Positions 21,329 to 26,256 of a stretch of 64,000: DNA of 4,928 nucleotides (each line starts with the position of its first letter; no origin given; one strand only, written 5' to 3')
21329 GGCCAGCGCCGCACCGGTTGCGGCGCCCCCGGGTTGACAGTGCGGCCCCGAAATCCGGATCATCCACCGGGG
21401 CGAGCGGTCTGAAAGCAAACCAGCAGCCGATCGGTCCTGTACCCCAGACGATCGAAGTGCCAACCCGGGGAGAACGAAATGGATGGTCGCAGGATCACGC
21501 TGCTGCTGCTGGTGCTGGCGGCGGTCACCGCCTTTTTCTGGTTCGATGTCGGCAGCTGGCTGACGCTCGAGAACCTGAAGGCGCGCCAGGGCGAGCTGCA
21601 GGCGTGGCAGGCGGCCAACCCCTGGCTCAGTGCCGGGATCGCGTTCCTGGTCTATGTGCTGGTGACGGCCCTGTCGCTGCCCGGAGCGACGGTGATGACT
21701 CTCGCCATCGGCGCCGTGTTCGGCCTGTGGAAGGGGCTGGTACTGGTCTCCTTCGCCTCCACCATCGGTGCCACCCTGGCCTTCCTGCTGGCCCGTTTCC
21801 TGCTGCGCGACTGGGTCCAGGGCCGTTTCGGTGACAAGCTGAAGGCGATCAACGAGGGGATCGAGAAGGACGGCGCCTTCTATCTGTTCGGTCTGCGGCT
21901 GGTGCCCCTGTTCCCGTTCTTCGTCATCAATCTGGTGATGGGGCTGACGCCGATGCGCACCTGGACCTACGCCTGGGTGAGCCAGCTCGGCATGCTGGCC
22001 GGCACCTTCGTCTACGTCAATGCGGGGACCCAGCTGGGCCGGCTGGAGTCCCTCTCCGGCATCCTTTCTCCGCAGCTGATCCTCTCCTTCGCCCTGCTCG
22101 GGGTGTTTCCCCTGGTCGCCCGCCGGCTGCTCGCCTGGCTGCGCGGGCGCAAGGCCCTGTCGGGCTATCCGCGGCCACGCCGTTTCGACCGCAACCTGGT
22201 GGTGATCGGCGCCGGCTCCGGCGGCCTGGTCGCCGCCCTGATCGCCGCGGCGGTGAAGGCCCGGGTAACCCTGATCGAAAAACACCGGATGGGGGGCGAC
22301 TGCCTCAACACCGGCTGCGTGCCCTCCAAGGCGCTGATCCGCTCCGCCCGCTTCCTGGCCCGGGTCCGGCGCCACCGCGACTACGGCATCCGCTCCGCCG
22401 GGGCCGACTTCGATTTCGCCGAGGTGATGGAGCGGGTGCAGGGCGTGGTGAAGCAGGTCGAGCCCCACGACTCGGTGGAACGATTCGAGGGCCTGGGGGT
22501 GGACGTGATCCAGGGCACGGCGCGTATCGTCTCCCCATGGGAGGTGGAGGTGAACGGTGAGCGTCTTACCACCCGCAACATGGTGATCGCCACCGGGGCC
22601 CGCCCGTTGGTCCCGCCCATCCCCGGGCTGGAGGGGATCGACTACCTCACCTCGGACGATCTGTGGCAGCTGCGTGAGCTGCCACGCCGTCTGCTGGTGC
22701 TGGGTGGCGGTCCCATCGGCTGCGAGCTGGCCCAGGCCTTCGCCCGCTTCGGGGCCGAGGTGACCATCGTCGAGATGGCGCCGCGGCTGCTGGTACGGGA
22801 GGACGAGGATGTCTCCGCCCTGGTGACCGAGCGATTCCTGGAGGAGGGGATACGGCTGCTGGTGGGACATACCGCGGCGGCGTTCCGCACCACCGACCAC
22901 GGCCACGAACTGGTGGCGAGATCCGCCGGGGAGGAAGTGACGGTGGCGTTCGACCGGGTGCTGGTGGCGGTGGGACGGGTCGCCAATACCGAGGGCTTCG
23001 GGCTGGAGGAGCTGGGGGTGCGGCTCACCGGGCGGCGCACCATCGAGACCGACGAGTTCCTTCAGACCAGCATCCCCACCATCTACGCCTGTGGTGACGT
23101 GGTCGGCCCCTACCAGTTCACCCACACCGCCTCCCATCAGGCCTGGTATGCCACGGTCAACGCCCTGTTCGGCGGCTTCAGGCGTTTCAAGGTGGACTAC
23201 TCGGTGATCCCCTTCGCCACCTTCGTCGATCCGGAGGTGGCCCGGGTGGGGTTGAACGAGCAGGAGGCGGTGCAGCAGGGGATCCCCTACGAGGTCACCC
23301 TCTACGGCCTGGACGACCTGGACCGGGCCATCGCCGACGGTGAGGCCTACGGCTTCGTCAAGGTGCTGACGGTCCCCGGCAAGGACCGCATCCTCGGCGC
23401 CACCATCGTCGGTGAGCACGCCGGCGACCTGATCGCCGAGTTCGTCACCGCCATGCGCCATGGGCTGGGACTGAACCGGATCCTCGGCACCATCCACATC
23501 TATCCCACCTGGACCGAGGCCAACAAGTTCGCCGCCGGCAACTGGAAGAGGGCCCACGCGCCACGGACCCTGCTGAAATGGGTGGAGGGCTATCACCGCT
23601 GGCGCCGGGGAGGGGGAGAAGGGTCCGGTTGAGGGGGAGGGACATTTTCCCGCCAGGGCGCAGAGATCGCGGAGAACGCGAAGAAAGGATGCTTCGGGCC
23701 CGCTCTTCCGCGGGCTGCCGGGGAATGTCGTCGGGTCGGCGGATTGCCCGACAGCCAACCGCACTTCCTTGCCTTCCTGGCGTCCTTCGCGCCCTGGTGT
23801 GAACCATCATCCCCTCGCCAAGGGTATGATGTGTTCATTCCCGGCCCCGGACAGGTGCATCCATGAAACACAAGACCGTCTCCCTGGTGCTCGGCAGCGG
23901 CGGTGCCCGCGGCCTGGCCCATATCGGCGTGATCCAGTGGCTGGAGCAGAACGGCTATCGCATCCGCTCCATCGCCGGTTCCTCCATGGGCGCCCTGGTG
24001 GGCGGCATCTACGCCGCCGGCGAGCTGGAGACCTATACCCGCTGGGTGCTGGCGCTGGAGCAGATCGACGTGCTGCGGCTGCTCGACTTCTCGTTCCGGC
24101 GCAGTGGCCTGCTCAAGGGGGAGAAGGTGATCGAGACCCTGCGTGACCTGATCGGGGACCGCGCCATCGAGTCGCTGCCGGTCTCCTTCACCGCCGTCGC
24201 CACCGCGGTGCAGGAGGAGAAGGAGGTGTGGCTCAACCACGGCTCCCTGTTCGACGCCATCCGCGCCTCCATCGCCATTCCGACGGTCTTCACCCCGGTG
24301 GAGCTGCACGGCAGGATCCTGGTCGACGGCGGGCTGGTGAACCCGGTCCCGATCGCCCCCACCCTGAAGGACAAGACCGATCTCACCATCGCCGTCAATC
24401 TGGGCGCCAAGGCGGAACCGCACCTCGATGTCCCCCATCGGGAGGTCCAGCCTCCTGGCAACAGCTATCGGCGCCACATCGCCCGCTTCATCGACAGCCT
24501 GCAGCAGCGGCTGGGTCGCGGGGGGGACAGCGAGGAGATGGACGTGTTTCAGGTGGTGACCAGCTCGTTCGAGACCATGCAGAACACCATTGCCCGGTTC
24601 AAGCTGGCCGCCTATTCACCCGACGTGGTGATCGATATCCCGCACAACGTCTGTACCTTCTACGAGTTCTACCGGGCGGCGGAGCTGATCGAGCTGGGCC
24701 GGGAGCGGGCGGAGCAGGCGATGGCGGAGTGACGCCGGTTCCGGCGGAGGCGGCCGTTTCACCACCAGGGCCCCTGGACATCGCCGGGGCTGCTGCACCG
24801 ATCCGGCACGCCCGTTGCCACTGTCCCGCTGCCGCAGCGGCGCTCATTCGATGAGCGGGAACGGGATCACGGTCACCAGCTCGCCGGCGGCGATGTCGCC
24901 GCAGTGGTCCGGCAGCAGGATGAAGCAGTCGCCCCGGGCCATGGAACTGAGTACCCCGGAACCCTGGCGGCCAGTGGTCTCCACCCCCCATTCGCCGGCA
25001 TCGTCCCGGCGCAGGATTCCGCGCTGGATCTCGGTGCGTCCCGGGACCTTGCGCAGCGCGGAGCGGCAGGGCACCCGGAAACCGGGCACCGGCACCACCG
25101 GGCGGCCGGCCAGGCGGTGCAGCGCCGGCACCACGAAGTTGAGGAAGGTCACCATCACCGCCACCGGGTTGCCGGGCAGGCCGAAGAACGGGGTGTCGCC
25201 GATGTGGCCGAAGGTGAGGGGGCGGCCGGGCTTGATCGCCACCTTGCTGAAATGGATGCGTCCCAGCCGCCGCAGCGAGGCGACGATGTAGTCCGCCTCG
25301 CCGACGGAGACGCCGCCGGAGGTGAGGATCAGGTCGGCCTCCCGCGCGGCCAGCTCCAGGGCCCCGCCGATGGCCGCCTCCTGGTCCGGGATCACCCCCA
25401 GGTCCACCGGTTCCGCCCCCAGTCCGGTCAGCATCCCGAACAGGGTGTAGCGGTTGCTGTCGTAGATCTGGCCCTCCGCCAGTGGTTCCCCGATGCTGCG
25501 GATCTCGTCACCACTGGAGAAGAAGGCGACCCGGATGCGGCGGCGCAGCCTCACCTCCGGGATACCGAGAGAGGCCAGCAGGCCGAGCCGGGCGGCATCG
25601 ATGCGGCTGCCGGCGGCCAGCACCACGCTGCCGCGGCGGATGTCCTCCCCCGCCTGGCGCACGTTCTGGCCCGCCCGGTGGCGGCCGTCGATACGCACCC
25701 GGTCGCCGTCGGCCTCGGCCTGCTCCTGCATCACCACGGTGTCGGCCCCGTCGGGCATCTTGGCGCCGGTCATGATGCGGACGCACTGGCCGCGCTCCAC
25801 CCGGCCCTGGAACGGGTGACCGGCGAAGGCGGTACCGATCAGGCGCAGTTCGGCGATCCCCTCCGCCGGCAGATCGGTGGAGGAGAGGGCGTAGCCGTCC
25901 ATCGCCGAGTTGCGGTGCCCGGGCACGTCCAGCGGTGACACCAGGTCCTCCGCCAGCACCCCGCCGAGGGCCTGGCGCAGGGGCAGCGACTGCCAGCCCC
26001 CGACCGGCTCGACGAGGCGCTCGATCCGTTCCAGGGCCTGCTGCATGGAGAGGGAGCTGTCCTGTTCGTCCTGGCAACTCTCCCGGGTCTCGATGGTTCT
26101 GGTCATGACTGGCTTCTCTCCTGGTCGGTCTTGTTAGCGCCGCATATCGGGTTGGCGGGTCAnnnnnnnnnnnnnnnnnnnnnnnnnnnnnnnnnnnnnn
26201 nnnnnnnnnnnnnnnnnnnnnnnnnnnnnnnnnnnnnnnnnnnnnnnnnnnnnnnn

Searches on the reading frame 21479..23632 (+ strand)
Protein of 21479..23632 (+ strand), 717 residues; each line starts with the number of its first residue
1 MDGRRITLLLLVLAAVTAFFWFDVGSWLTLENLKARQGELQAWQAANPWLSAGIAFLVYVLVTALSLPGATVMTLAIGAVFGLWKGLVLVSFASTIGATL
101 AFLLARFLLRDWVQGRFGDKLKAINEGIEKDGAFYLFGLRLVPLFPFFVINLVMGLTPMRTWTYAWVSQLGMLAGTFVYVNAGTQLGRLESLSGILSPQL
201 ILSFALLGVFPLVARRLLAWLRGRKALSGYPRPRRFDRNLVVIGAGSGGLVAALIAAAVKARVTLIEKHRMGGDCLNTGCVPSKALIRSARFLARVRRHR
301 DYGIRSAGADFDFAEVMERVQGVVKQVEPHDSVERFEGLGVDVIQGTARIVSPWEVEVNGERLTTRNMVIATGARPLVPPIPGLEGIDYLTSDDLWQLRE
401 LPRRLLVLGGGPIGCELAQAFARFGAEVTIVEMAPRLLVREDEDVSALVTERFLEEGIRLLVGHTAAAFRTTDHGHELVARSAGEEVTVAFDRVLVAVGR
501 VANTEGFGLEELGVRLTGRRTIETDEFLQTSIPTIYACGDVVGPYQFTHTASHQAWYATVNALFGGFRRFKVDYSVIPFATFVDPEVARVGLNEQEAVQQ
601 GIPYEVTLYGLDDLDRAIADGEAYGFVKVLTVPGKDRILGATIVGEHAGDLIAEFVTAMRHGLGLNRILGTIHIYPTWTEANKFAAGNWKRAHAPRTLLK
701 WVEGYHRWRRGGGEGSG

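Call 42: search_protein_families(library=pfam, proteins=[window:21479-23632:+], max_evalue=0.00001)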
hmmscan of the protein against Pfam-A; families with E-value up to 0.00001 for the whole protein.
window:21479-23632:+ (717 aa): 9 families
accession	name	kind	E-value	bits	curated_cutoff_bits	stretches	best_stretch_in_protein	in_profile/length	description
PF07992.20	Pyr_redox_2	-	4.4e-69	233.5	26.1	1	239-555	2-291/291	Pyridine nucleotide-disulphide oxidoreductase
PF02852.28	Pyr_redox_dim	-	1.4e-27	96.5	25.3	1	577-683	1-107/110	Pyridine nucleotide-disulphide oxidoreductase, dimerisation domain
PF09335.16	VTT_dom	-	5.3e-24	85.5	33.9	1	70-184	3-122/123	VTT domain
PF00070.33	Pyr_redox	-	2e-22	79.9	22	1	404-475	1-72/82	Pyridine nucleotide-disulphide oxidoreductase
PF13738.12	Pyr_redox_3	-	8.1e-11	42.1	30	1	354-539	114-305/305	Pyridine nucleotide-disulphide oxidoreductase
PF01134.28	GIDA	-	1.4e-07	31.3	22.1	0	240-293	2-53/391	Glucose inhibited division protein A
PF13450.12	NAD_binding_8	-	3.1e-07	31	21.9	0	242-275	1-35/68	NAD(P)-binding Rossmann-like domain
PF01266.30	DAO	-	4.9e-06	26.7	27.9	0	240-272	2-35/353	FAD dependent oxidoreductase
PF03486.20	HI0933_like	-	9.3e-06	25.7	50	0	239-273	2-36/244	HI0933-like protein Rossmann domain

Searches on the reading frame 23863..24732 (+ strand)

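Call 42: search_protein_families(library=pfam, proteins=[window:23863-24732:+], max_evalue=0.00001)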
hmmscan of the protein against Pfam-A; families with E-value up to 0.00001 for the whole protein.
window:23863-24732:+ (289 aa): 1 family
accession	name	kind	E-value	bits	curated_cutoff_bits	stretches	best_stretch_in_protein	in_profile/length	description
PF01734.28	Patatin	-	1.9e-29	103.7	27.7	1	8-166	1-189/191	Patatin-like phospholipase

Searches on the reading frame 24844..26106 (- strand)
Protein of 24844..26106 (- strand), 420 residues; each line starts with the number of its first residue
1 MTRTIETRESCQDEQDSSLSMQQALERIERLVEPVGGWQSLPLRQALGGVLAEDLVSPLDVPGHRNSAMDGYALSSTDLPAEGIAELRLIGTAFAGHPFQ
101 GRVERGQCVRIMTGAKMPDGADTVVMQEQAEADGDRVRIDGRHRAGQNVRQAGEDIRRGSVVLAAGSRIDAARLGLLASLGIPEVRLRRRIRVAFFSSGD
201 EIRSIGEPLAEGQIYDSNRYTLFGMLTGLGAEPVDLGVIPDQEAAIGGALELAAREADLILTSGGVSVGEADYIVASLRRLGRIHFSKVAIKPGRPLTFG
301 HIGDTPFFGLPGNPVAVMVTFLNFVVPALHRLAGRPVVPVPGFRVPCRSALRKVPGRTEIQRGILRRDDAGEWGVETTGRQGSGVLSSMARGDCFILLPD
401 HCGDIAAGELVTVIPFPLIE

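Call 22: search_protein_families(library=pfam, proteins=[window:24844-26106:-], max_evalue=0.0001)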
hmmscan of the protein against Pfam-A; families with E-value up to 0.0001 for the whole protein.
window:24844-26106:- (420 aa): 3 families
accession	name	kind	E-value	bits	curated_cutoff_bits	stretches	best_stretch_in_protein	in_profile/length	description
PF03453.22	MoeA_N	-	2.1e-48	164.5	30.8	1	19-181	1-160/160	MoeA N-terminal region (domain I and II)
PF00994.29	MoCF_biosynth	-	1.9e-32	112.4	26.6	1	202-330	2-143/144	Probable molybdopterin binding domain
PF03454.20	MoeA_C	-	2.9e-18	66.3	22.1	1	345-416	2-72/72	MoeA C-terminal region (domain IV)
